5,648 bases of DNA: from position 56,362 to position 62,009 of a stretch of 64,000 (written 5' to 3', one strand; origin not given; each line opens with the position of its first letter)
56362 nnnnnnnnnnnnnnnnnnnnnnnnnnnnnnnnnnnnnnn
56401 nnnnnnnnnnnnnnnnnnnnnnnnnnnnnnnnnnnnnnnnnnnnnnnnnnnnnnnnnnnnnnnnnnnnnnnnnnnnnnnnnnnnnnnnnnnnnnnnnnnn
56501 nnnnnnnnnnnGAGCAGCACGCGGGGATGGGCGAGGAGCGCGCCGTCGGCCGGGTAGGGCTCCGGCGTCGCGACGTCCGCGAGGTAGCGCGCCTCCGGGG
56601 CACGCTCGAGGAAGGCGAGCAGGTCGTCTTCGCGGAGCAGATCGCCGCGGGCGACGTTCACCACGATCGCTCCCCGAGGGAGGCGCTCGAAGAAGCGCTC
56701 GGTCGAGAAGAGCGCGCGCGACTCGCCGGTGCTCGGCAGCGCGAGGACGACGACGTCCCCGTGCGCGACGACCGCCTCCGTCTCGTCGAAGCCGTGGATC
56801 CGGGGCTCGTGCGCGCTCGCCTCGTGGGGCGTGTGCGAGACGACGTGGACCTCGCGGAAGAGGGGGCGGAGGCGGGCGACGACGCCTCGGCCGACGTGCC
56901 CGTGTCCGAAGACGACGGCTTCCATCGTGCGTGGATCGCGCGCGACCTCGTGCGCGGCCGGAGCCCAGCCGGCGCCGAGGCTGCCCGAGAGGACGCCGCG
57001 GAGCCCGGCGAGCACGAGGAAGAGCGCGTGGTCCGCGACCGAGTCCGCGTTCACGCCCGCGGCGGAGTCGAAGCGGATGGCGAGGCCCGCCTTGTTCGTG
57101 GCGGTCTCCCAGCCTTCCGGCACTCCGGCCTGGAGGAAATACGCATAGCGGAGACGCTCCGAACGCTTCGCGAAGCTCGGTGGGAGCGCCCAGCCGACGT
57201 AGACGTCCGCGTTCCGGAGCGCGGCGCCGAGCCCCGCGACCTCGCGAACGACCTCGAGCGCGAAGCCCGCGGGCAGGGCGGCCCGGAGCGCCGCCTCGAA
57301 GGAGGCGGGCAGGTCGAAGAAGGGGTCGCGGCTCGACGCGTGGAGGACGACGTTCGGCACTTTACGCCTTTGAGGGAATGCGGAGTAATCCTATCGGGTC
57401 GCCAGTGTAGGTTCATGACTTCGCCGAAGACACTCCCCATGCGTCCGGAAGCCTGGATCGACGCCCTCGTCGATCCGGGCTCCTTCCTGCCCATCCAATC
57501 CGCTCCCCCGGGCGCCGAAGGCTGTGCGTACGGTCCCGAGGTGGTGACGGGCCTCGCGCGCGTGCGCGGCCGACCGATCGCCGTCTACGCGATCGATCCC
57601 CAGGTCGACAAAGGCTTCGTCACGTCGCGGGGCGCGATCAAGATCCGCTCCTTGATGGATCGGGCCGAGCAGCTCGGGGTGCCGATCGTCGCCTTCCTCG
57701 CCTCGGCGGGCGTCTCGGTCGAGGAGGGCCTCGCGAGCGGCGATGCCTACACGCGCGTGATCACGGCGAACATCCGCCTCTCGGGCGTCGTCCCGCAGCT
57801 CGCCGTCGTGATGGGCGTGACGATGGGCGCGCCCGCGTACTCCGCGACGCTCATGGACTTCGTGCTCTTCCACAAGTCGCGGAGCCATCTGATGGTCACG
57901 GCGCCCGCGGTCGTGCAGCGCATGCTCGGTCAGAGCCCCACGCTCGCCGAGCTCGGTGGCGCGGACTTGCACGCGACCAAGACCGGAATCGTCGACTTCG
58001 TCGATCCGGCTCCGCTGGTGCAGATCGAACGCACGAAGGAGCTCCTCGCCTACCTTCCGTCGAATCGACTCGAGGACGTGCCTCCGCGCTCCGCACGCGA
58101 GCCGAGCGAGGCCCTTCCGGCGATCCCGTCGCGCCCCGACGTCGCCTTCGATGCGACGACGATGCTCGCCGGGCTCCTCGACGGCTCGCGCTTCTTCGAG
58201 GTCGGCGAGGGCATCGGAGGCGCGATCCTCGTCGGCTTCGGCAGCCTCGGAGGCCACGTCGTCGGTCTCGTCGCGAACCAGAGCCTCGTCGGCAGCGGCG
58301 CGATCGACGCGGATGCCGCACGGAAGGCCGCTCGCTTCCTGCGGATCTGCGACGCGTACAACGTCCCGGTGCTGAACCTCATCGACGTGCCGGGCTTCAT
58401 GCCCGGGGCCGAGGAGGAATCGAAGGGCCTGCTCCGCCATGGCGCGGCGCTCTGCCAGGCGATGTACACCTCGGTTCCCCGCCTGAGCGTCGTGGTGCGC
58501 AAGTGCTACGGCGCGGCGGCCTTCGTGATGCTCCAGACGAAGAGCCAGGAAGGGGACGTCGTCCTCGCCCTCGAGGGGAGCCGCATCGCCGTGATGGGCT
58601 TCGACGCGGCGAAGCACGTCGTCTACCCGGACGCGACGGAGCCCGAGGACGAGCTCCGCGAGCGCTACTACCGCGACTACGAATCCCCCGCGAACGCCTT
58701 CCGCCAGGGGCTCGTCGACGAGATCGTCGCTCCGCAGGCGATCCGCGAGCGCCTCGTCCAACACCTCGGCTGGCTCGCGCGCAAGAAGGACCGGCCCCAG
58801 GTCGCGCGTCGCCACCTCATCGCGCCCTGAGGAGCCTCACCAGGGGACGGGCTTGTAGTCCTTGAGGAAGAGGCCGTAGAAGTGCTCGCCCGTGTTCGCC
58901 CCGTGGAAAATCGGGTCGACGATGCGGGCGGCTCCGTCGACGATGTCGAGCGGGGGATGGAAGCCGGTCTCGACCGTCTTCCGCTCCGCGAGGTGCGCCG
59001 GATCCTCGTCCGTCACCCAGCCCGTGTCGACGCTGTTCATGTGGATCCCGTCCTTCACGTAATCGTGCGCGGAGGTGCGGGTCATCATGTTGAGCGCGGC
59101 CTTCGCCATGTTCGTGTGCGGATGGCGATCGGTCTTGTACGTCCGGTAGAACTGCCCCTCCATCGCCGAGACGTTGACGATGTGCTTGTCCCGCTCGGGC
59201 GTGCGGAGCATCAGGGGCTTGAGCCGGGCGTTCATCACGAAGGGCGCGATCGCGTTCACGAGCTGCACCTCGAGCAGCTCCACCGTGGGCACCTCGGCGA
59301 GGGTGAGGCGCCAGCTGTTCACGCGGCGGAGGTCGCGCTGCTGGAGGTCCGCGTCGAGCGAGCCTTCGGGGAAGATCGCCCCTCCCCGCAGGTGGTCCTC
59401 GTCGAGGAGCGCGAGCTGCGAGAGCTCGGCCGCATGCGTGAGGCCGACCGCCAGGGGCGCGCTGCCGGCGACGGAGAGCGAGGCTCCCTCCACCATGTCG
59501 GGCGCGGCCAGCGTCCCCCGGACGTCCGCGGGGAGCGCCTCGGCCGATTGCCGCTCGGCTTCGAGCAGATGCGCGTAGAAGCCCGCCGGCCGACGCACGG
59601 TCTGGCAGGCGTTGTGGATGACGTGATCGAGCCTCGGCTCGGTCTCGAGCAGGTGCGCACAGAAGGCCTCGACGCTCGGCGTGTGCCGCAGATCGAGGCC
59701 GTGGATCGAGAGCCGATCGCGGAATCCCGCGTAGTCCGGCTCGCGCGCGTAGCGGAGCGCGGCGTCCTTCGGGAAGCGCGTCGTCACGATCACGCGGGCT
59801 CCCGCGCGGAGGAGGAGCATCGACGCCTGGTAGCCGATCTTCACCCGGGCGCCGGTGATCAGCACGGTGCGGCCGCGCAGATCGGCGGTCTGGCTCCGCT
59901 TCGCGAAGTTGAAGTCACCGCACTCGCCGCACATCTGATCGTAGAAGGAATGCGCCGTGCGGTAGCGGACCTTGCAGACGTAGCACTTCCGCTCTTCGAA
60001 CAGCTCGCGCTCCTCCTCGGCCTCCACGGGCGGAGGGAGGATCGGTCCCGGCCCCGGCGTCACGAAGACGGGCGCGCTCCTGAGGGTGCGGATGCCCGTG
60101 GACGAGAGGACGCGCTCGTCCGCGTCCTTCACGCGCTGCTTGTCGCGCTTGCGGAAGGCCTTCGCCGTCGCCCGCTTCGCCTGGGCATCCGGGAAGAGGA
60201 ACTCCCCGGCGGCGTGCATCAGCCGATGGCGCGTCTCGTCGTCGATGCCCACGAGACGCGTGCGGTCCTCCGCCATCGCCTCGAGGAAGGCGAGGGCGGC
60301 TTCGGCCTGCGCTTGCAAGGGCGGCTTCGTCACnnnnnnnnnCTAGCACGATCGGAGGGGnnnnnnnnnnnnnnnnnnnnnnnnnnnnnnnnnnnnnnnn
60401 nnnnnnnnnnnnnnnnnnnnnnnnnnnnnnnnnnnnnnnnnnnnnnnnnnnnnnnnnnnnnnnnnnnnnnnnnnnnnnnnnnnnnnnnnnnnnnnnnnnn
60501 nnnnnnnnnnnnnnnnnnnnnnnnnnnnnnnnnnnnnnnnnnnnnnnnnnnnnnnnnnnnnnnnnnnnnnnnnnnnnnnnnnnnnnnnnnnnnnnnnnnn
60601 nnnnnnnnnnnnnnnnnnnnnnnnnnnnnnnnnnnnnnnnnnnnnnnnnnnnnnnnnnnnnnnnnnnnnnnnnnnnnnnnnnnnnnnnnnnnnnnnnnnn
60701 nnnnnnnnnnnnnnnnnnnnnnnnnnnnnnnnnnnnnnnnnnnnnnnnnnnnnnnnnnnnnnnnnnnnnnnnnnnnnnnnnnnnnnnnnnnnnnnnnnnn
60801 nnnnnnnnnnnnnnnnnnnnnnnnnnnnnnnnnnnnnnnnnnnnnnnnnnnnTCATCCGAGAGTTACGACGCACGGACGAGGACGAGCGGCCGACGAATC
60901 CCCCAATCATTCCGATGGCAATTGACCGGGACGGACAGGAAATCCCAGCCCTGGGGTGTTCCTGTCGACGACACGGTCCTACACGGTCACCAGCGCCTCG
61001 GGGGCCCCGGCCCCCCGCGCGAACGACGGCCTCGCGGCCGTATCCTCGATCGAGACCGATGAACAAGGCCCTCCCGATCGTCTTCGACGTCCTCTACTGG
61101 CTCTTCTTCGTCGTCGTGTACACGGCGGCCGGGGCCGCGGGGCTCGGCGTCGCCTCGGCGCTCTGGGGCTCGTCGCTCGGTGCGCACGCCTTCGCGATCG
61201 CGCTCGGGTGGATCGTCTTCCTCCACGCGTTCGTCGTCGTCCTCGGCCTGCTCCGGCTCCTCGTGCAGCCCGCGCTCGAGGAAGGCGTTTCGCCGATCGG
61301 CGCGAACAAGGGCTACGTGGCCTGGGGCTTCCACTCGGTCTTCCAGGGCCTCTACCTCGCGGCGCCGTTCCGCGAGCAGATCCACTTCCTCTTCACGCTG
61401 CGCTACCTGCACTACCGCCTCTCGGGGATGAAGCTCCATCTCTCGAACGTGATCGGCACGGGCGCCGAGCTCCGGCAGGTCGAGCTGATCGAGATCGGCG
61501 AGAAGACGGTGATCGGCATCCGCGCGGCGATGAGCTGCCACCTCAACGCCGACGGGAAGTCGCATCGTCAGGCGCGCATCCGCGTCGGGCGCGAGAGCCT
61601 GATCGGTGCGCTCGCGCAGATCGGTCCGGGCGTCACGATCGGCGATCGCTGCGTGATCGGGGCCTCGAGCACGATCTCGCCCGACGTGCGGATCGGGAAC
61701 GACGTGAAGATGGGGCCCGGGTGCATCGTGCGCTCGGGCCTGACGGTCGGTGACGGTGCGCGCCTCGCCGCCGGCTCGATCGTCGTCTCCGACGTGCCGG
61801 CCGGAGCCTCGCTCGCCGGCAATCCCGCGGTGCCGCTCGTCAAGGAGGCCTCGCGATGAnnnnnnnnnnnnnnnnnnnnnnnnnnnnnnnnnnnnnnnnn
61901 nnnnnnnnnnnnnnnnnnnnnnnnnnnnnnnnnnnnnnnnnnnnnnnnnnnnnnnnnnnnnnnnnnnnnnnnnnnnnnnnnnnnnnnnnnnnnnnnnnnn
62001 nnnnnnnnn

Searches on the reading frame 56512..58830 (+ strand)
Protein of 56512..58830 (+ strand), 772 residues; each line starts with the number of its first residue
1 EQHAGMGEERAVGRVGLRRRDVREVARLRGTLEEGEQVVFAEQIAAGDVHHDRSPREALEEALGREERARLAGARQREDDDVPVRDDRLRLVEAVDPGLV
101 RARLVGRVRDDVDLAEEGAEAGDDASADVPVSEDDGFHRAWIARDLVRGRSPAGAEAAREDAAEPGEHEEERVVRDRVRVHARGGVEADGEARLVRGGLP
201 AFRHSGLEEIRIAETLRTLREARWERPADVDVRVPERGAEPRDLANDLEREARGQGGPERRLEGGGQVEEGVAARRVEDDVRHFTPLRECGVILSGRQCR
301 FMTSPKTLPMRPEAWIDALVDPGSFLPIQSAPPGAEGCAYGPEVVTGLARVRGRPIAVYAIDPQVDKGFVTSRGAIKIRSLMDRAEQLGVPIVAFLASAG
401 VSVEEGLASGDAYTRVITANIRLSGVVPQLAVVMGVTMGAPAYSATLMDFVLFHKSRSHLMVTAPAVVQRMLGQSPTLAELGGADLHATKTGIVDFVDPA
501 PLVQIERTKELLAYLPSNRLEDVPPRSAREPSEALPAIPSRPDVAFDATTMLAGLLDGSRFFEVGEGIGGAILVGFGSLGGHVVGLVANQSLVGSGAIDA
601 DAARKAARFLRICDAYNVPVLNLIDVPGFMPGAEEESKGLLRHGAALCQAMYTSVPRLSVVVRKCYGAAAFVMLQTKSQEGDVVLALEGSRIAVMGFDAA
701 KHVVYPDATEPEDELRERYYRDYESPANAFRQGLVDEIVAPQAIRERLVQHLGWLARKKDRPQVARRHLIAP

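Call 12: search_protein_families(library=pfam, proteins=[window:56512-58830:+], max_evalue=0.001)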
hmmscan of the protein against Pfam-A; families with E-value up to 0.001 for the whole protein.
window:56512-58830:+ (772 aa): 2 families
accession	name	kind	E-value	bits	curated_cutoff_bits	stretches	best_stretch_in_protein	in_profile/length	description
PF01039.27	Carboxyl_trans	-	2.1e-92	310.7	22.3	1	316-763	14-485/493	Carboxyl transferase domain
PF03255.19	ACCA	-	1.7e-09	37.8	23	1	601-710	131-236/310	Acetyl co-enzyme A carboxylase carboxyltransferase-like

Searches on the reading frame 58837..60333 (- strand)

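Call 12: search_protein_families(library=pfam, proteins=[window:58837-60333:-], max_evalue=0.001)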
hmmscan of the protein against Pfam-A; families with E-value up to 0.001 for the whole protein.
window:58837-60333:- (498 aa): 2 families
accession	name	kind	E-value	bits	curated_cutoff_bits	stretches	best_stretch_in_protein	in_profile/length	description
PF00106.31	adh_short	-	3e-14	53.4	26.6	2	156-249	2-92/195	short chain dehydrogenase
PF13561.12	adh_short_C2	-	1.4e-13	51.4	27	1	346-448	90-184/236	Enoyl-(Acyl carrier protein) reductase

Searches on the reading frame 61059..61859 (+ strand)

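Call 38: search_protein_families(library=pfam, proteins=[window:61059-61859:+], max_evalue=0.001)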
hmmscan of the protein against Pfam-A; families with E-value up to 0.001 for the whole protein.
window:61059-61859:+ (266 aa): 3 families
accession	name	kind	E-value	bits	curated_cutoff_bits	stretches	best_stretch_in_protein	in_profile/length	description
PF00132.30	Hexapep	-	6.4e-16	57.7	27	2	174-207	2-35/36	Bacterial transferase hexapeptide (six repeats)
PF14602.12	Hexapep_2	-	2.3e-10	40.5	27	1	174-205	2-31/34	Hexapeptide repeat of succinyl-transferase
PF25084.1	LbH_EIF2B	-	1.1e-06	29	54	1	170-246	6-79/105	EIF2B subunit epsilon LbH domain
